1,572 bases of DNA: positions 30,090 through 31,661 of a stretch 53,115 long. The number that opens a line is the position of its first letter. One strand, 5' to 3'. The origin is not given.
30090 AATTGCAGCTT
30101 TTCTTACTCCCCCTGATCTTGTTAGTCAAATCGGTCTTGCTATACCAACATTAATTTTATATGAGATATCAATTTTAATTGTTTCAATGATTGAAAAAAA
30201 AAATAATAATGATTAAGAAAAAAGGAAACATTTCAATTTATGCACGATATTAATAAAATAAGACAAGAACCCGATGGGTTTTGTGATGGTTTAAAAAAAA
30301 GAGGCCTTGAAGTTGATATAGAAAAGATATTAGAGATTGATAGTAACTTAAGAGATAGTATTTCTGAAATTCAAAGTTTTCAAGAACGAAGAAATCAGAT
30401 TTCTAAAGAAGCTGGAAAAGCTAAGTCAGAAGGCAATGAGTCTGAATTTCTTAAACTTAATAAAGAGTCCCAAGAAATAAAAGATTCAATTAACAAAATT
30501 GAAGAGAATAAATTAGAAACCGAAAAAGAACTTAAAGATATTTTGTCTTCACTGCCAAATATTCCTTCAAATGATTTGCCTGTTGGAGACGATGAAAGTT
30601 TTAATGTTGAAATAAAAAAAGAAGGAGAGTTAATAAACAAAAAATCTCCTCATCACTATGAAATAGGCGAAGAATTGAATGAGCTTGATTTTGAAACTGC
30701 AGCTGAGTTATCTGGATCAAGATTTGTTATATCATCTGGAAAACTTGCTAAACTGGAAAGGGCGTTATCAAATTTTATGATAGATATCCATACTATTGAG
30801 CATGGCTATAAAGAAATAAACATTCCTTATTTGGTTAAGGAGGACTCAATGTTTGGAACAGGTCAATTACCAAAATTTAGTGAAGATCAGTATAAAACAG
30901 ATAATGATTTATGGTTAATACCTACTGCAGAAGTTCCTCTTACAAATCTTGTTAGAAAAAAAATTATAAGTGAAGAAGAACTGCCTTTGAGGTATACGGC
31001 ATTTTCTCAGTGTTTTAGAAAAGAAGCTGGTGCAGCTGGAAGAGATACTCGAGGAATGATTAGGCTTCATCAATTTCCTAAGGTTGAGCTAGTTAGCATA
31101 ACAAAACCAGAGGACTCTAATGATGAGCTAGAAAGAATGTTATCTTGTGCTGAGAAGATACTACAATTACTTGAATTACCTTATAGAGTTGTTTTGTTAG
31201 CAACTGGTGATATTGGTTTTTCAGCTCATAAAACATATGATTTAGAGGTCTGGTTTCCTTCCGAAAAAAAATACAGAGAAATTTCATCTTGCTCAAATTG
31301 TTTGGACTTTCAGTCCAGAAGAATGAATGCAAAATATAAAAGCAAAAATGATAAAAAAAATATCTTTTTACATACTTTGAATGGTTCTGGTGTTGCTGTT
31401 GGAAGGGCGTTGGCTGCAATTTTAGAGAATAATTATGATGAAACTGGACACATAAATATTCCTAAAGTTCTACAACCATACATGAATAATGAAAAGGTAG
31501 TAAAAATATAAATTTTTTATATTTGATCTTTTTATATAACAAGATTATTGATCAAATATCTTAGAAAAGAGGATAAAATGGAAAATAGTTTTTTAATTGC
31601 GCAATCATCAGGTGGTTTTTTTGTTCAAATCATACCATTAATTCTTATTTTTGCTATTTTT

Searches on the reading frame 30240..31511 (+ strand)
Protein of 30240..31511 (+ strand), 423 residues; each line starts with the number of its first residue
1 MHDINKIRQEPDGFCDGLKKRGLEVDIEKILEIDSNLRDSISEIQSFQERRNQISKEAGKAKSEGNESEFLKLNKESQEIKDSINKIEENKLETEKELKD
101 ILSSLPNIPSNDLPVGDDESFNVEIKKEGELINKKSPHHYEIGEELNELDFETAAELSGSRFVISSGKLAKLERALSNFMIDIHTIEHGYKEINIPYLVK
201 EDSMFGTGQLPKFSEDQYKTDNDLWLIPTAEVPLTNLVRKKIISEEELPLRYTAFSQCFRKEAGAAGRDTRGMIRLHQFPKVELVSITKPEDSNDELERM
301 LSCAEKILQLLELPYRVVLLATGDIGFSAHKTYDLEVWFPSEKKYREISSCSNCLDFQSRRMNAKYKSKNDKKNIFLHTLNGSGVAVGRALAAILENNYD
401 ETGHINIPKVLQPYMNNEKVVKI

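Call 89: search_protein_families(library=pfam, max_evalue=0.001, proteins=[window:30240-31511:+])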
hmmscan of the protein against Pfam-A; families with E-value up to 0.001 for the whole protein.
window:30240-31511:+ (423 aa): 2 families
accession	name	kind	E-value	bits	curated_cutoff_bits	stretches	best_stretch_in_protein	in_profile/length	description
PF00587.30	tRNA-synt_2b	-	1.9e-45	155.5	29.3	1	221-398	8-179/179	tRNA synthetase class II core domain (G, H, P, S and T)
PF02403.27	Seryl_tRNA_N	-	6.3e-22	78.3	28.2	1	1-109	1-108/108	Seryl-tRNA synthetase N-terminal domain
